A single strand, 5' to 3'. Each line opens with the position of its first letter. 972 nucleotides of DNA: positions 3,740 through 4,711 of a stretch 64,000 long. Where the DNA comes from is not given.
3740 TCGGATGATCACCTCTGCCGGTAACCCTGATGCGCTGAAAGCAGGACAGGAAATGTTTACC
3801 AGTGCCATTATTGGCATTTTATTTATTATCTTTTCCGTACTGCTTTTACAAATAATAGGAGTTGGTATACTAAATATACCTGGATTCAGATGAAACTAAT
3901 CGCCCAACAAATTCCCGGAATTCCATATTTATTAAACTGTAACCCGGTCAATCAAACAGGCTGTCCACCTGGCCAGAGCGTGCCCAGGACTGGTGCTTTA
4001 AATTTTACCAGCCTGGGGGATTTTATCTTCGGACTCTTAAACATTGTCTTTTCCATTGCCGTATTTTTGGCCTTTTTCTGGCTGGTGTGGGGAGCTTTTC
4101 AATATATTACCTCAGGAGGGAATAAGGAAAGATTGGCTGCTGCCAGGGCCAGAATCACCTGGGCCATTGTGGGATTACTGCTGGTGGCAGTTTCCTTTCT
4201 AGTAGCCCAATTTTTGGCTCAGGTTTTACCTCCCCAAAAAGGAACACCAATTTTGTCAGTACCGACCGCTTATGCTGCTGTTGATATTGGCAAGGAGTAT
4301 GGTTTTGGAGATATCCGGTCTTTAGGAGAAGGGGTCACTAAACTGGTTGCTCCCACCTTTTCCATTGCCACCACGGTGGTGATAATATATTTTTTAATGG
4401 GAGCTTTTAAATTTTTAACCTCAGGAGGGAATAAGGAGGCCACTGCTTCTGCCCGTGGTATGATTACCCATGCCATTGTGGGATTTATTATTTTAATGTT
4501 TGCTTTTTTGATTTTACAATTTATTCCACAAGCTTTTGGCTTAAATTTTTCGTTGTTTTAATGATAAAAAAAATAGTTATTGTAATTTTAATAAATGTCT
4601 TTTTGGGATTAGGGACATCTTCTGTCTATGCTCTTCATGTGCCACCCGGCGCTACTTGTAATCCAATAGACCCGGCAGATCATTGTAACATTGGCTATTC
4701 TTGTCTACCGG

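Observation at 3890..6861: Pilin family with a conserved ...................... motif, including an internally duplicated gene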

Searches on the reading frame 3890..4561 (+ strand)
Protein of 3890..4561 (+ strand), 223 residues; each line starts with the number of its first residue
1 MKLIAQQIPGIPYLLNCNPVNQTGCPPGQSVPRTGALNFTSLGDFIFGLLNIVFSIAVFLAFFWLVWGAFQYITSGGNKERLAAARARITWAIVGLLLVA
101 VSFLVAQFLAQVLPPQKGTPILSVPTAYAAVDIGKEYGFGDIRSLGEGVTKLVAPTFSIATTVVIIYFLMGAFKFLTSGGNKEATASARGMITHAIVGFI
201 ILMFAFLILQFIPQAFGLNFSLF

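Call 3: search_protein_families(library=pfam, proteins=[window:3890-4561:+], max_evalue=0.1)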
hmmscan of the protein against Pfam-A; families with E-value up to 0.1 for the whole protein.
window:3890-4561:+ (223 aa): 3 families
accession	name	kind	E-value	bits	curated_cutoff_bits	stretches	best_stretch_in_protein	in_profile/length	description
PF18895.5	T4SS_pilin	-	1.2e-13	51.4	26.6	2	42-109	5-71/71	Type IV secretion system pilin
PF19865.4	DUF6338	-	0.0053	16.8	26.5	1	53-131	49-125/205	Family of unknown function (DUF6338)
PF25231.1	DUF7847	-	0.027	14.2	28.7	0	50-110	95-154/252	Domain of unknown function (DUF7847)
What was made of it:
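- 3890..4561 (+): Gene B (223 aa), a fusion of paralogs B1 and B2. Its start overlaps the stop of A by 4 nt (ATGA). Pfam PF18895 1.2e-13 with two stretches: call 3.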

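Call 4: search_protein_families(library=ncbifam, proteins=[window:3890-4561:+], max_evalue=0.1)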
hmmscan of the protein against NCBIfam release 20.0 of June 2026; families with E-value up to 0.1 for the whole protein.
window:3890-4561:+ (223 aa): 4 families
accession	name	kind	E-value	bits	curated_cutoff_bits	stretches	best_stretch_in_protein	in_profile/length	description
NF045849.1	ICE_MMCAP2_0565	equivalog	1.3e-10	40.8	40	2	40-111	7-78/80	Mbov_0395 family pilin-like conjugal transfer protein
TIGR01404.2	FlhB_rel_III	equivalog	0.0087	15.5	358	0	142-216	130-204/341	type III secretion system export apparatus subunit SctU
TIGR04258.1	4helix_suffix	equivalog_domain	0.014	15.3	40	0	71-87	29-45/49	four helix bundle suffix domain-containing protein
NF038392.1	div_DrpB_YedR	equivalog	0.067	13.5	50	0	163-211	28-76/86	cell division protein DrpB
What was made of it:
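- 3890..4561 (+): NCBIfam NF045849 at 40.8 bits against a cutoff of 40: call 4.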

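Call 11: find_homologous_proteins(query=window:3890-4561:+, max_evalue=0.001)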
Query window:3890-4561:+ (223 aa): 114 proteins with E <= 0.001 among 1283 candidates.
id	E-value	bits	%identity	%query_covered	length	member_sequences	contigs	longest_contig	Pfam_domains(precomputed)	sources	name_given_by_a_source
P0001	9.0e-139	478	100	100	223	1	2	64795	PF18895.6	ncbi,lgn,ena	-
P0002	3.2e-106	372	80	97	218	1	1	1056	PF18895.6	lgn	-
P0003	4.0e-71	257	71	72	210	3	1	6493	PF18895.6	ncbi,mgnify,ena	mgnify:FL=1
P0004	8.0e-69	250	57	96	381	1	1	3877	PF18895.6,PF00041.28,PF16656.12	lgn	-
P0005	2.2e-66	242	64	78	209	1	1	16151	PF18895.6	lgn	-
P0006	4.9e-66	241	63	80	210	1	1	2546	PF18895.6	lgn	-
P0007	8.0e-66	240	66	77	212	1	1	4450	PF18895.6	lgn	-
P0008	1.1e-65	240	64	77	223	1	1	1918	PF18895.6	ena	-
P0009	1.6e-65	239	58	86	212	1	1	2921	PF18895.6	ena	-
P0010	5.5e-65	237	63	81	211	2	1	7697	PF18895.6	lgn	-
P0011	6.6e-65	237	59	88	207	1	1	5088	PF18895.6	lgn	-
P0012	2.9e-63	232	56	88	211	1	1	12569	PF18895.6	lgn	-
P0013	4.4e-63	231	55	100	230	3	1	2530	PF18895.6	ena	-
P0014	1.0e-62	230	57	83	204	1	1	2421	PF18895.6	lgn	-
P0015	3.4e-60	222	60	78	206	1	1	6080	PF18895.6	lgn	-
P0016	4.1e-60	221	58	81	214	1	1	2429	PF18895.6,PF06664.18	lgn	-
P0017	5.8e-60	221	56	83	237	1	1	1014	PF18895.6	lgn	-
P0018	3.6e-59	218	64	77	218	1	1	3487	PF18895.6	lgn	-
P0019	7.7e-59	217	59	78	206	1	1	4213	PF18895.6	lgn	-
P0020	2.9e-58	215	58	83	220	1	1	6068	PF18895.6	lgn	-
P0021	5.4e-58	214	52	95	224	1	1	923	PF18895.6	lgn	-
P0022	1.9e-57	213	55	82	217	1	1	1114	PF18895.6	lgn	-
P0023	3.0e-57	212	51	95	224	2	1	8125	PF18895.6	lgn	-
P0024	1.2e-56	210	51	97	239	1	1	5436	PF18895.6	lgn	-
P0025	5.8e-56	208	60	77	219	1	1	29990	PF18895.6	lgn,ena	-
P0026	4.3e-55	205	49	92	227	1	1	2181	PF18895.6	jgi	jgi:hypothetical protein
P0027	4.4e-55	205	59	77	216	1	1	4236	PF18895.6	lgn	-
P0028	9.1e-52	194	56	77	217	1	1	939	PF18895.6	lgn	-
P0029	1.3e-50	190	72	55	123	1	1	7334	PF18895.6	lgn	-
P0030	5.8e-49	185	51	84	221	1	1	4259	PF18895.6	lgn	-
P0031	9.6e-49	184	53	77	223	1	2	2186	PF18895.6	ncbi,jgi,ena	-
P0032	8.4e-48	181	48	95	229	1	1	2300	PF18895.6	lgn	-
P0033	2.2e-46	176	65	55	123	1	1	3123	PF18895.6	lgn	-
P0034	3.4e-46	176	66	55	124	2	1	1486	PF18895.6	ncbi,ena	-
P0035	1.2e-43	168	62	55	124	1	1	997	PF18895.6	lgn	-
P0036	1.3e-43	167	67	52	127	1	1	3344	PF18895.6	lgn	-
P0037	1.5e-41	161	64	53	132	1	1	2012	PF18895.6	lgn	-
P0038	8.5e-40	155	48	83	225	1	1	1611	PF18895.6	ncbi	-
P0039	1.1e-37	148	79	40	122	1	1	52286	PF18895.6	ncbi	-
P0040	8.2e-37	145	40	83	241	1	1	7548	PF18895.6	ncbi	-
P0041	1.1e-36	145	57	51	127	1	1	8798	PF18895.6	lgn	-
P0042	6.8e-36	142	46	70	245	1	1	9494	PF18895.6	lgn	-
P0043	9.3e-35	138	40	88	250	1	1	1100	PF18895.6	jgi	jgi:hypothetical protein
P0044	3.4e-34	137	69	44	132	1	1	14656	PF18895.6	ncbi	-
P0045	2.1e-33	134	54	54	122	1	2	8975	PF18895.6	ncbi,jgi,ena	-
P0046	2.3e-33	134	58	48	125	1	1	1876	PF18895.6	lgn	-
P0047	6.3e-33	132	65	43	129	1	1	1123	PF18895.6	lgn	-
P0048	9.6e-33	132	52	65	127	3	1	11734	PF18895.6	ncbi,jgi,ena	-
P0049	2.4e-32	131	53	52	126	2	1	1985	PF18895.6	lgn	-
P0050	4.0e-32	130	66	46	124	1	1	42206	PF18895.6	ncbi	-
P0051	4.4e-32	130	74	39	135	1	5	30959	PF18895.6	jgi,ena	-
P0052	5.3e-32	129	67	44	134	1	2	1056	PF18895.6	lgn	-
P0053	5.9e-32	129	55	53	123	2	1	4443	PF18895.6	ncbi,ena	-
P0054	8.2e-32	129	72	38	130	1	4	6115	PF18895.6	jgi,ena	-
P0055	1.6e-31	128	69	43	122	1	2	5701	PF18895.6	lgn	-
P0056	2.2e-31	127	67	41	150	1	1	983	PF18895.6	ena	-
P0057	6.0e-31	126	68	43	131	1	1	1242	PF18895.6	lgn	-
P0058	7.3e-31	126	66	44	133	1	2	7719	PF18895.6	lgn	-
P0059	8.1e-31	126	69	41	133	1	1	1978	PF18895.6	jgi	-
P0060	1.7e-30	125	71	41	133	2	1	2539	PF18895.6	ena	-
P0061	1.8e-30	124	67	41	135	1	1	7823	PF18895.6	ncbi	-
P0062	2.1e-30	124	57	54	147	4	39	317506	PF18895.6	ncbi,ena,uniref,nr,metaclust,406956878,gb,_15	ncbi:MAG: hypothetical protein ACD_38C00139G0016 [uncultured bacterium]|uniref:Uncharacterized prote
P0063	2.7e-30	124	65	41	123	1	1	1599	PF18895.6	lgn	-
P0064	3.1e-30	124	65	46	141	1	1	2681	PF18895.6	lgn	-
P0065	3.4e-30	124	66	39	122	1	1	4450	PF18895.6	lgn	-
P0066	8.6e-30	122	66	42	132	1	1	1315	PF18895.6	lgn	-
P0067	1.0e-29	122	71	38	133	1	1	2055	PF18895.6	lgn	-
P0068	1.1e-29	122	65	41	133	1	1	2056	PF18895.6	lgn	-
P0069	1.7e-29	121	47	65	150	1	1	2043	PF18895.6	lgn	-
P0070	5.1e-29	120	60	50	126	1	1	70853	PF18895.6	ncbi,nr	ncbi:hypothetical protein HYS95_03235 [Candidatus Daviesbacteria bacterium]|nr:hypothetical protein 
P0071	5.3e-29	120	61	44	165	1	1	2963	PF18895.6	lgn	-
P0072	1.4e-28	118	53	57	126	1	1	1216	PF18895.6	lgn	-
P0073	2.1e-28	118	60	46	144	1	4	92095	PF18895.6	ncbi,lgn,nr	ncbi:hypothetical protein HYZ05_01025 [Candidatus Daviesbacteria bacterium]|nr:hypothetical protein 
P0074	2.3e-28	118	62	45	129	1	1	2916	PF18895.6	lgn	-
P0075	5.0e-28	116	50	61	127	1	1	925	PF18895.6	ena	-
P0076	1.2e-27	115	52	59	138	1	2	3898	PF18895.6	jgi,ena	-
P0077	2.2e-27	114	56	45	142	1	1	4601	PF18895.6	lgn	-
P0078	4.4e-27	113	60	45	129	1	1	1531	PF18895.6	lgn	-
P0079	5.3e-27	113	60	41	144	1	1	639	PF18895.6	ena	-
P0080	2.2e-26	111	51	54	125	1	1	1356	PF18895.6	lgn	-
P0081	2.7e-26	111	60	44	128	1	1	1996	PF18895.6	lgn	-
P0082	3.4e-26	110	47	60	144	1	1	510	PF18895.6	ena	-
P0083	5.3e-26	110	61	44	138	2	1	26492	PF18895.6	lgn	-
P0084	6.4e-26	110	58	47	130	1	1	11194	PF18895.6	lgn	-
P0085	6.5e-26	110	55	49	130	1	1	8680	PF18895.6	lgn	-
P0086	6.6e-26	110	66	41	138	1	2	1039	PF18895.6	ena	-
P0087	7.5e-26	109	51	54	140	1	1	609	PF18895.6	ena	-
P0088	8.0e-26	109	59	43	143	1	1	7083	PF18895.6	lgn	-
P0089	8.4e-26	109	58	41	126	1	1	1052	PF18895.6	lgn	-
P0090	1.8e-25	108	59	41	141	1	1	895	PF18895.6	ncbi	-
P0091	2.3e-25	108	58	43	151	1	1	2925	PF18895.6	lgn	-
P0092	4.2e-25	107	56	45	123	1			PF18895.6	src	-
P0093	6.2e-25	106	62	44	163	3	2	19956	PF18895.6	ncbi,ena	-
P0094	9.0e-25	106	50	53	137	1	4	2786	PF18895.6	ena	-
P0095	2.1e-24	105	66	29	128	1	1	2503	PF18895.6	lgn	-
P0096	3.0e-24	104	62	30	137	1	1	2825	PF18895.6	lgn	-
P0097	8.9e-24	103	65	37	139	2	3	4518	PF18895.6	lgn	-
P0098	2.5e-23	101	61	37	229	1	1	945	PF18895.6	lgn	-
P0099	2.7e-23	101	67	37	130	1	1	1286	PF18895.6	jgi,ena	-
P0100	4.2e-23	100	59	41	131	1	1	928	PF18895.6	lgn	-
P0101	6.7e-23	100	59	38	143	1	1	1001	PF18895.6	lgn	-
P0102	9.0e-23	99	65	37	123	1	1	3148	PF18895.6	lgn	-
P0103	1.5e-22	99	53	52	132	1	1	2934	PF18895.6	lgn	-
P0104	3.1e-22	98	55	33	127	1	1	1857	PF18895.6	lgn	-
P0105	8.1e-22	96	62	37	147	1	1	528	PF18895.6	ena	-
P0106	1.9e-21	95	50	45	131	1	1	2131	PF18895.6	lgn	-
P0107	2.3e-21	95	61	37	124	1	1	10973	PF18895.6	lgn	-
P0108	2.3e-20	91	43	53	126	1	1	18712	PF18895.6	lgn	-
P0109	1.1e-17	83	52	35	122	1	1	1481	PF18895.6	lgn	-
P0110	8.3e-14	70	45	37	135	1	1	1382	PF18895.6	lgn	-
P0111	1.9e-13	69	46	33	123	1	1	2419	PF18895.6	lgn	-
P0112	1.7e-11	62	44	35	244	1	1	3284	PF18895.6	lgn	-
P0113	2.9e-8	52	38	38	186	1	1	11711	PF18895.6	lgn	-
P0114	2.0e-6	46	24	77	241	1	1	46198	PF18895.6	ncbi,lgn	ncbi:MAG: pilin [Candidatus Microsaccharimonas sp.]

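Call 12: find_encoding_contigs(protein=window:3890-4561:+, flank=10000, max_places=6)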
Protein window:3890-4561:+ (223 aa): 3 contigs read that carry it; 3 places shown.
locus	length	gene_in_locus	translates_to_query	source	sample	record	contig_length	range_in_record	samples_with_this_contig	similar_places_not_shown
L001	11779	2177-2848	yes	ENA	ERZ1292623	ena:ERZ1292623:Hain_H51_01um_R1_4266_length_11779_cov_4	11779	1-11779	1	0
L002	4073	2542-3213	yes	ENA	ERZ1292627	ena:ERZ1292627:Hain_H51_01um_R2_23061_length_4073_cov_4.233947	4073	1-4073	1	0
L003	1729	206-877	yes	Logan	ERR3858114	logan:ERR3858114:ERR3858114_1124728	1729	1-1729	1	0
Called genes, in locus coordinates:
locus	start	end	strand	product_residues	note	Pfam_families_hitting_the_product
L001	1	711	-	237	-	?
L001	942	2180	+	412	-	-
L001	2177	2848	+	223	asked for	PF18895:T4SS_pilin (weak)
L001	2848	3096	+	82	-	-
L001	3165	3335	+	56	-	PF18895:T4SS_pilin (weak)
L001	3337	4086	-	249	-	-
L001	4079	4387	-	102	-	-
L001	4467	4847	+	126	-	PF18895:T4SS_pilin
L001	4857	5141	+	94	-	PF18895:T4SS_pilin (weak)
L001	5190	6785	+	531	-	-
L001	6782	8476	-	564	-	-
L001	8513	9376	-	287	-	-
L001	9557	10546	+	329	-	PF12666:PrgI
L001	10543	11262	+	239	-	PF26593:TraC-like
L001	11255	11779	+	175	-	?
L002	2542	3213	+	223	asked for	PF18895:T4SS_pilin (weak)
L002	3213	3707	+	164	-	PF18895:T4SS_pilin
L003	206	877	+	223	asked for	PF18895:T4SS_pilin (weak)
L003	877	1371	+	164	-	PF18895:T4SS_pilin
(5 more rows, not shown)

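Call 25: find_related_loci(query=A1, collection=genome_contigs, flank=10000)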
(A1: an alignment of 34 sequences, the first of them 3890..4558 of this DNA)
Query A1 (223 aa) in genome_contigs; peptide patterns used: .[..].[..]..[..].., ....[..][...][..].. (x = any residue, [..] = any of these).
76 stretches matched a pattern; 52 encode a relative of the query (tblastn E <= 1e-3); 52 distinct loci.
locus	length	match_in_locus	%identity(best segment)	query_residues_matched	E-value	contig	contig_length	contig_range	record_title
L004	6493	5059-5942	71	40-223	9e-71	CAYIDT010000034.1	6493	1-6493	MAG TPA_asm: uncultured Gammaproteobacteria bacterium isolate ERP119705_co1_249 genome assembly, contig: NODE_19414_leng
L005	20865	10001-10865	73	26-223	4e-68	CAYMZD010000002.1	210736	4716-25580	MAG TPA_asm: uncultured Gammaproteobacteria bacterium isolate binchicken_co110_145 genome assembly, contig: NODE_145_len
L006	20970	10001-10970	42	7-223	1e-36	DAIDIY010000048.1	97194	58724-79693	MAG TPA_asm: Candidatus Daviesbacteria bacterium isolate clean373 k141_879501, whole genome shotgun sequence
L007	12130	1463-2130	72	38-219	2e-58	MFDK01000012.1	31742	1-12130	MAG: Candidatus Daviesbacteria bacterium RIFCSPLOWO2_01_FULL_37_10 rifcsplowo2_01_scaffold_2072, whole genome shotgun se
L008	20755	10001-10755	57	4-223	3e-35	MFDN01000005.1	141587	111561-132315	MAG: Candidatus Daviesbacteria bacterium RIFCSPLOWO2_01_FULL_39_23 rifcsplowo2_01_scaffold_174, whole genome shotgun seq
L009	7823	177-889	67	8-212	2e-61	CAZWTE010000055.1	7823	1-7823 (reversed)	MAG TPA_asm: uncultured Gammaproteobacteria bacterium isolate binchicken_co144_909 genome assembly, contig: NODE_19283_l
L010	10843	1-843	54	4-223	3e-58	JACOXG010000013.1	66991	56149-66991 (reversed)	MAG: Candidatus Daviesbacteria bacterium isolate NC_groundwater_147_Ag_S-0.1um_38_19 S4_GD2017_2_S1_scaffold_760, whole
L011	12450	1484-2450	47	1-223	2e-34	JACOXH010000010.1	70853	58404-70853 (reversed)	MAG: Candidatus Daviesbacteria bacterium isolate NC_groundwater_148_Ag_S-0.1um_39_10 S4_GD2017_2_S1_scaffold_898, whole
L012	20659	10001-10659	51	36-214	1e-33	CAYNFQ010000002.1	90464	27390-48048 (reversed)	MAG TPA_asm: uncultured Gammaproteobacteria bacterium isolate binchicken_co110_279 genome assembly, contig: NODE_661_len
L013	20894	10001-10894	57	27-223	1e-50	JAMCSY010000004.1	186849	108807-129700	MAG: Patescibacteria group bacterium isolate FK_Sedi_A_Bin.193 NODE_63_length_186849_cov_10.4775, whole genome shotgun s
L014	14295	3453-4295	61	38-216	1e-41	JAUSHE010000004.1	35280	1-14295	MAG: Candidatus Daviesbacteria bacterium isolate E14_metabat.bin.170_sub E14_k141_1624865, whole genome shotgun sequence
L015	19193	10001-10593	65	14-219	1e-47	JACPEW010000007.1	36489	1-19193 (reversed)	MAG: Candidatus Daviesbacteria bacterium isolate NC_groundwater_345_Ag_B-0.1um_36_18 GD18-4_B1_scaffold_216577, whole ge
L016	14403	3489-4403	57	38-220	1e-48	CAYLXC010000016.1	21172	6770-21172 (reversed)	MAG TPA_asm: uncultured Gammaproteobacteria bacterium isolate SRP178908_co2_35 genome assembly, contig: NODE_955_length_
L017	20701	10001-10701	55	19-214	8e-51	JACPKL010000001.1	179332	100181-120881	MAG: Candidatus Daviesbacteria bacterium isolate NC_groundwater_493_Ag_S-0.1um_36_17 S35_SO-1_scaffold_31176, whole geno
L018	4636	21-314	57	32-212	2e-30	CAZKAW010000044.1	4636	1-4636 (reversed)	MAG TPA_asm: uncultured Gammaproteobacteria bacterium isolate binchicken_co38_470 genome assembly, contig: NODE_38785_le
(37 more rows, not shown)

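Call 29: predict_structure(alignment_id=A1)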
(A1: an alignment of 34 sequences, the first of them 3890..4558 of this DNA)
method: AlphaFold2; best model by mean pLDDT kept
length: 223 residues; sequences in the alignment: 34
mean_pLDDT: 77.4   pTM: 0.66
mean pLDDT of the five models: 77.4, 76.7, 74.4, 73.7, 73.3
residues with pLDDT >= 90: 83; 70-90: 67; 50-70: 52; < 50: 21
segments of 3 or more residues with pLDDT < 50: 117-125, 127-129, 221-223
pLDDT, mean of each block of 10 residues (from residue 1): 52 64 67 58 81 86 92 91 95 91 84 60 45 55 71 88 94 95 94 93 88 69 44
secondary structure, 60 per line:
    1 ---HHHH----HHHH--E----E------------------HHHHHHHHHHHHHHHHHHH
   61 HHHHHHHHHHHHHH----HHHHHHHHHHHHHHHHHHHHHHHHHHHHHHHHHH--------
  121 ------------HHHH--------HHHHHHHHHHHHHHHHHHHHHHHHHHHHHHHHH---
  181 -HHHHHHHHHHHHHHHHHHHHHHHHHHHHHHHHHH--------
elements in order: H4-7 H12-15 H42-74 H79-112 H133-136 H145-177 H182-215
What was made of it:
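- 3890..4561 (+): AF2 gives four helices (42-74, 79-112, 145-177, 182-215): call 29.
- AF2 packs B1 and B2 into one four-helix bundle (pTM 0.66, call 29).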

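Call 31: search_solved_structures(query=A1, max_evalue=10, show_alignments=2)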
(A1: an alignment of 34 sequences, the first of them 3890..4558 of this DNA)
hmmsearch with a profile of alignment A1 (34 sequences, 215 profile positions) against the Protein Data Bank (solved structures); distinct sequences matched with E-value up to 10: 0.
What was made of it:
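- On TrbC/VirB2 (Pfam PF04956): No PDB sequence match (call 31).
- There is no PDB sequence match (call 31).
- Tried and rejected: A profile search of the di-domain alignment against PDB sequences found nothing at E up to 10 (call 31).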

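Call 32: fold_search(model_id=the predicted structure, library=pdb)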
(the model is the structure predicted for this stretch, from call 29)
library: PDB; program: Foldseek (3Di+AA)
matches with E <= 10: 283; with E <= 0.001: 0
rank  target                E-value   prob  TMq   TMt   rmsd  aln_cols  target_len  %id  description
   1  1o5h_A                8.7e-01  0.28  0.22  0.24  14.7       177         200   13  Crystal structure of formiminotetrahydrofolate cyclodeaminase (TM1560) from Thermotoga maritima at 2.80 A resolution (released 2003-09-30)
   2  3bkn_A                1.0e+00  0.28  0.23  0.30  20.4       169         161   12  The structure of Mycobacterial bacterioferritin (released 2008-01-22)
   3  1ryt                  1.0e+00  0.23  0.21  0.24  21.9       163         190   10  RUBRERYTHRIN (released 1997-05-15)
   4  6hwh_W                1.1e+00  0.47  0.25  0.30  14.3       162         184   12  Structure of a functional obligate respiratory supercomplex from Mycobacterium smegmatis (released 2018-11-07)
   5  1b71                  1.2e+00  0.20  0.21  0.23  21.9       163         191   11  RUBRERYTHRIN (released 2000-01-26)
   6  6n63                  1.2e+00  0.35  0.22  0.34  12.4       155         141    9  Crystal structure of an Iron binding protein (released 2019-07-17)
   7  5fej_A                1.3e+00  0.38  0.22  0.33  19.5       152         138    9  CopM in the Cu(I)-bound form (released 2016-09-07)
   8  5fej_B                1.3e+00  0.38  0.22  0.33  19.4       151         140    9  CopM in the Cu(I)-bound form (released 2016-09-07)
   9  6pw8_A                1.5e+00  0.54  0.28  0.44  11.4       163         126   11  Hydrocarbon-Stapled Paxillin Peptide Bound to the Focal Adhesion Targeting (FAT) Domain of the Focal Adhesion Kinase ( (released 2020-07-22)
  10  3qb9_A                1.5e+00  0.21  0.24  0.31  19.3       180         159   14  Mycobacterium tuberculosis bacterioferritin, BfrA (released 2012-02-08)
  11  8vvn_D                1.6e+00  0.15  0.24  0.24  26.2       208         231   13  Cryo-EM structure of a type I ZorAB complex from Shewanella sp. strain ANA-3 (released 2025-02-05)
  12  8h8m                  1.6e+00  0.06  0.12  0.15  22.3       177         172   13  Crystal structure of apo-E53F/E57F/E60F/E64F-rHLFr (released 2023-10-04)
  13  5m4y_A                1.7e+00  0.20  0.26  0.31  10.0       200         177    9  Crystal structure of the Sec3/Sso2 complex at 2.20 angstrom resolution (released 2017-02-08)
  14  3ajm_B                1.7e+00  0.07  0.14  0.15  21.4       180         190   13  Crystal structure of programmed cell death 10 in complex with inositol 1,3,4,5-tetrakisphosphate (released 2010-06-30)
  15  7e1v_G                1.7e+00  0.35  0.25  0.30  12.8       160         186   11  Cryo-EM structure of apo hybrid respiratory supercomplex consisting of Mycobacterium tuberculosis complexIII and Mycob (released 2021-10-13)
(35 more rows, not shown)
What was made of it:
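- Foldseek on the four-helix model was uninformative (call 32).
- Tried and rejected: This was uninformative because the query is a four-helix bundle (call 32).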

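Call 41: search_protein_representatives(alignment_id=A1)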
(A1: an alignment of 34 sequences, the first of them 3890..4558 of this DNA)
Query: 34 sequences, 215 profile positions. Proteins with E-value up to 0.001 (for the whole library): 58106; up to 1e-10: 4594; up to 1e-30: 70. The best 150 are listed.
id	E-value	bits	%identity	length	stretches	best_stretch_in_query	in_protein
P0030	2.4e-83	295.5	-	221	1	1-214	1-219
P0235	1.6e-76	273.2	-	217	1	3-211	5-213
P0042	5.8e-75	268.1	-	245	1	3-213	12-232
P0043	5.3e-71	255.2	-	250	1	8-211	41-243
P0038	6.8e-71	254.9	-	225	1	1-211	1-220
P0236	2.6e-70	253.0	-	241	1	23-211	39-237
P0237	3.3e-70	252.6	-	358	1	5-213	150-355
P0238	1.2e-68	247.5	-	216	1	18-211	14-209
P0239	2.0e-68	246.8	-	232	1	1-211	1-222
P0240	2.6e-66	239.9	-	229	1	3-211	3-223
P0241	3.4e-66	239.5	-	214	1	6-212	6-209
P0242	1.3e-64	234.3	-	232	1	4-213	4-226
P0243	3.9e-61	223.0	-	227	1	3-211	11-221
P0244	3.3e-59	216.7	-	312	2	25-210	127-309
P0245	2.6e-58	213.8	-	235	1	26-210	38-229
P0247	2.7e-58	213.7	-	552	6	23-94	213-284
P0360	2.7e-27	112.4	-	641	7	23-102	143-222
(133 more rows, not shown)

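Call 49: find_encoding_contigs(protein=P0002, flank=3000, max_places=2)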
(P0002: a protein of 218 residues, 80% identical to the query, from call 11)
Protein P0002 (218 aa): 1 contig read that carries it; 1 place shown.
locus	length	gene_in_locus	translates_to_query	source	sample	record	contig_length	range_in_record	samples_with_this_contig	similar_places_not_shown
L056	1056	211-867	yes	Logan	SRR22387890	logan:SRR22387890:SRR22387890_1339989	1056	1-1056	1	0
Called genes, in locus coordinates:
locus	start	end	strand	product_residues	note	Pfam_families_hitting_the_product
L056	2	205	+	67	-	?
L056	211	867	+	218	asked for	PF18895:T4SS_pilin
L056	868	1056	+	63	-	?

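Call 53: search_protein_families(library=pfam, alignment_id=A1, max_evalue=0.1)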
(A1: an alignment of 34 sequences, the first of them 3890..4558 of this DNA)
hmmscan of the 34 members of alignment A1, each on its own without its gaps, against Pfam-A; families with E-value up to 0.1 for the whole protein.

A. member 1, window:3890-4558:+ (223 aa): 3 families
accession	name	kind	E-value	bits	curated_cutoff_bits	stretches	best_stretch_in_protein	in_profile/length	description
PF18895.5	T4SS_pilin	-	1.2e-13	51.4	26.6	2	42-109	5-71/71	Type IV secretion system pilin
PF19865.4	DUF6338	-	0.0053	16.8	26.5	1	53-131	49-125/205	Family of unknown function (DUF6338)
PF25231.1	DUF7847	-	0.027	14.2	28.7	0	50-110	95-154/252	Domain of unknown function (DUF7847)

B. families by the number of members that match (of 34 scanned): 35 families (the first 25 are shown)
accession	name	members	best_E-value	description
PF18895.5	T4SS_pilin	34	8.8e-20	Type IV secretion system pilin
PF04290.18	DctQ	13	5.7e-05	Tripartite ATP-independent periplasmic transporters, DctQ component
PF06664.17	WLS-like_TM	12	2e-05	Wntless-like, transmembrane domain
PF01554.23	MatE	10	0.00069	MatE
PF05987.18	DUF898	10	0.0019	Bacterial protein of unknown function (DUF898)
PF25231.1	DUF7847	6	0.011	Domain of unknown function (DUF7847)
PF19865.4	DUF6338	5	0.00061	Family of unknown function (DUF6338)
PF06195.18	DUF996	4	0.0079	Protein of unknown function (DUF996)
PF01312.24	Bac_export_2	3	0.00033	FlhB HrpN YscU SpaS Family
PF01578.25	Cytochrom_C_asm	3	0.029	Cytochrome C assembly protein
PF08122.17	NDUF_B12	2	0.0025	NADH-ubiquinone oxidoreductase B12 subunit family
PF13664.11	DUF4149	2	0.0055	Domain of unknown function (DUF4149)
PF00060.32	Lig_chan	2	0.013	Ligand-gated ion channel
PF12794.12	MscS_TM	2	0.05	Mechanosensitive ion channel inner membrane domain 1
PF00520.37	Ion_trans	1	0.00045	Ion transport protein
PF04956.18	TrbC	1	0.0057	TrbC/VIRB2 pilin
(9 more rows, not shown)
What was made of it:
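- On Pfam PF18895 T4SS_pilin: All 34 di-domain homologs match (call 53).
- All 34 di-domain homologs match PF18895 (call 53).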
